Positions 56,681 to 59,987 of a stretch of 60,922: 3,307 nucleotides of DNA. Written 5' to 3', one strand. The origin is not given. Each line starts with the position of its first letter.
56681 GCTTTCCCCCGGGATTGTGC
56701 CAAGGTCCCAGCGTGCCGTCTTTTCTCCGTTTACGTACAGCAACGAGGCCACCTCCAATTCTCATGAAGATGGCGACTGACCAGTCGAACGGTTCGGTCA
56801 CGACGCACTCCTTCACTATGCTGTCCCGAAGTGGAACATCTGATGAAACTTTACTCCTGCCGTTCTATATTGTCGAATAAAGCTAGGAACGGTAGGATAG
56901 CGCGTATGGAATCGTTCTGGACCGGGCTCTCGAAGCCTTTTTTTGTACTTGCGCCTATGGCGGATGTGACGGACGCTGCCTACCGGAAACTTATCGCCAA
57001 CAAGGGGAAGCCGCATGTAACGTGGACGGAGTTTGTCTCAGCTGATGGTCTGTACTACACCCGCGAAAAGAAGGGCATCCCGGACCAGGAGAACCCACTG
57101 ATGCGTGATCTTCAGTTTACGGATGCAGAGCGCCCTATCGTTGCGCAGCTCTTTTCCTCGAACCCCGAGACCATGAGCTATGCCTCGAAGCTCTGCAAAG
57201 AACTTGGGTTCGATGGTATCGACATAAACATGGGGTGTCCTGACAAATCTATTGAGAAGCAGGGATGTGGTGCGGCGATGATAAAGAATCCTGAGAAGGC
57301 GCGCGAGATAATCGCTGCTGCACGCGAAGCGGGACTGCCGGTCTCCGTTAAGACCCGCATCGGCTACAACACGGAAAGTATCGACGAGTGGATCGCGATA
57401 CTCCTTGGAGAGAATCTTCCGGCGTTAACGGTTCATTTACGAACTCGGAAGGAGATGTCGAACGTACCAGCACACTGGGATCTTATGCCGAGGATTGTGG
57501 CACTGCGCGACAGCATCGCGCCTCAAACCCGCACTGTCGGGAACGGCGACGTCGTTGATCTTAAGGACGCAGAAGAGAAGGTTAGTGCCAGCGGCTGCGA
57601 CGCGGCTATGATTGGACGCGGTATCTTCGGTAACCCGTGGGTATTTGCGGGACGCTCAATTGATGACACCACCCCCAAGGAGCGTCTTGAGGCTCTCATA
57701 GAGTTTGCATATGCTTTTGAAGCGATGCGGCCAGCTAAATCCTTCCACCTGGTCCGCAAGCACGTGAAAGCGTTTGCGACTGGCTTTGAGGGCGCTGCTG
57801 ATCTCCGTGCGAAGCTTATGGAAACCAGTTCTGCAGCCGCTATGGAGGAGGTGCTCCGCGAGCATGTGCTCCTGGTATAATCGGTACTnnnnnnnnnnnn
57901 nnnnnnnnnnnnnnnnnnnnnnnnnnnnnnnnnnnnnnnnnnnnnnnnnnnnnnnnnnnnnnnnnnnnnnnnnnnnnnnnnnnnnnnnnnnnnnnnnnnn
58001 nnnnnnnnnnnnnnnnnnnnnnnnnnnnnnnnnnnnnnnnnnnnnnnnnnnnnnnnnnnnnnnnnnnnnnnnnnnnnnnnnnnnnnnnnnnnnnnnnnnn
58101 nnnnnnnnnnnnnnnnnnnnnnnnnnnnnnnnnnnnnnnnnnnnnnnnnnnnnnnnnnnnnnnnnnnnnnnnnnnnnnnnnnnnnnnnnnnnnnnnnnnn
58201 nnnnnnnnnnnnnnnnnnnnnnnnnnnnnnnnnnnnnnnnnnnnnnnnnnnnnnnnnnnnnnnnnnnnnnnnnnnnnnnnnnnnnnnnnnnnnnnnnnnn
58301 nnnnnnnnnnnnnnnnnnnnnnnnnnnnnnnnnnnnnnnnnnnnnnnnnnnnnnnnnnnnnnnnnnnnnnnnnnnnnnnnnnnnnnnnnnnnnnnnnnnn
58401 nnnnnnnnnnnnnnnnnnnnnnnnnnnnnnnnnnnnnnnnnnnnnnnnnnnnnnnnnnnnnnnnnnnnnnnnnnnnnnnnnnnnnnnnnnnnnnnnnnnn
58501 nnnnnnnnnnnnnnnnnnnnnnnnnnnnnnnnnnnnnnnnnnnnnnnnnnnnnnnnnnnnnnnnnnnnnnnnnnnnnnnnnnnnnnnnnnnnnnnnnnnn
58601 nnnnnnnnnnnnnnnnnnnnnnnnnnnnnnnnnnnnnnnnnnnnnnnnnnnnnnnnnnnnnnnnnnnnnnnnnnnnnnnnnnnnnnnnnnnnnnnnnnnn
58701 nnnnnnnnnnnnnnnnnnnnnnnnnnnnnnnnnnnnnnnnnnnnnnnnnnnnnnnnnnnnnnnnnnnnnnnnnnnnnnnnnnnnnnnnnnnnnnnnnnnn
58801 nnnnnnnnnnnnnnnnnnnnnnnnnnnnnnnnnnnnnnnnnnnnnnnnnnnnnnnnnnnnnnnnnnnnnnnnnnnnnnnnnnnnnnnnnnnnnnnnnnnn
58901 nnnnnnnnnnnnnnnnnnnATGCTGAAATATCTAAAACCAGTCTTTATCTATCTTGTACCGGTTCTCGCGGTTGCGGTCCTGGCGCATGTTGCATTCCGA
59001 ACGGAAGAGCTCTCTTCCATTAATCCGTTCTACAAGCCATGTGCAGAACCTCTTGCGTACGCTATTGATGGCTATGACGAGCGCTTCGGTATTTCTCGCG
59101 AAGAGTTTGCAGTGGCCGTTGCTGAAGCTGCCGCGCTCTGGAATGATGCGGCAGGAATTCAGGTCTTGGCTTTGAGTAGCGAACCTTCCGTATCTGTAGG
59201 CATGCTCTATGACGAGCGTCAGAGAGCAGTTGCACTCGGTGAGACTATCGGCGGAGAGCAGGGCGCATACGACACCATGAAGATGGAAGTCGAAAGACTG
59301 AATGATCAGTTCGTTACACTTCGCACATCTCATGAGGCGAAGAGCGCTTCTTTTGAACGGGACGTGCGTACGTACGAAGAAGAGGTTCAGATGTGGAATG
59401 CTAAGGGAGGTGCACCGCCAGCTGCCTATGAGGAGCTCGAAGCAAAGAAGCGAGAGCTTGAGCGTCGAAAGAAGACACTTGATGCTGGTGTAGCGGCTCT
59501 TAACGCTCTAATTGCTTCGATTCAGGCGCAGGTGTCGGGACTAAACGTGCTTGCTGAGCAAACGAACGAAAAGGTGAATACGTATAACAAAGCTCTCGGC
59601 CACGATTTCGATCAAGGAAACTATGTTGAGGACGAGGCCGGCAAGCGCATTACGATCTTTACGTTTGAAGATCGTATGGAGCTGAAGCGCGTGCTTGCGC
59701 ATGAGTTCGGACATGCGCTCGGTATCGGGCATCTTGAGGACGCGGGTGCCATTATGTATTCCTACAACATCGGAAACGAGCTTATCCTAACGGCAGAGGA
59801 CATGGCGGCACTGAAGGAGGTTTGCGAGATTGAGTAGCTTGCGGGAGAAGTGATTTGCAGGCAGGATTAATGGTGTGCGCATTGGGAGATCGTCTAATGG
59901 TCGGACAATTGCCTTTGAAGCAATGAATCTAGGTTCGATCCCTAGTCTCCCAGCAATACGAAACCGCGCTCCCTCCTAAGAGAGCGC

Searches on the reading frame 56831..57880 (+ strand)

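Call 87: search_protein_families(library=pfam, proteins=[window:56831-57880:+], max_evalue=0.0001)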
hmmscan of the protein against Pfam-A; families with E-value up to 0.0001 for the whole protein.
window:56831-57880:+ (349 aa): 1 family
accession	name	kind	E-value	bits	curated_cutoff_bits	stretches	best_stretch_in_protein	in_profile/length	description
PF01207.24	Dus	-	2.5e-56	191.5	20.4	1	40-346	2-306/311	Dihydrouridine synthase (Dus)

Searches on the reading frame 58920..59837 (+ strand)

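Call 87: search_protein_families(library=pfam, proteins=[window:58920-59837:+], max_evalue=0.0001)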
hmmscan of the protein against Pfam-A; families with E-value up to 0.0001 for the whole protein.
window:58920-59837:+ (305 aa): 1 family
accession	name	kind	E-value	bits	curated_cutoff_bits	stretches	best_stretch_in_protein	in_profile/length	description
PF00413.30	Peptidase_M10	-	1.5e-10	41.6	24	1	224-300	72-156/159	Matrixin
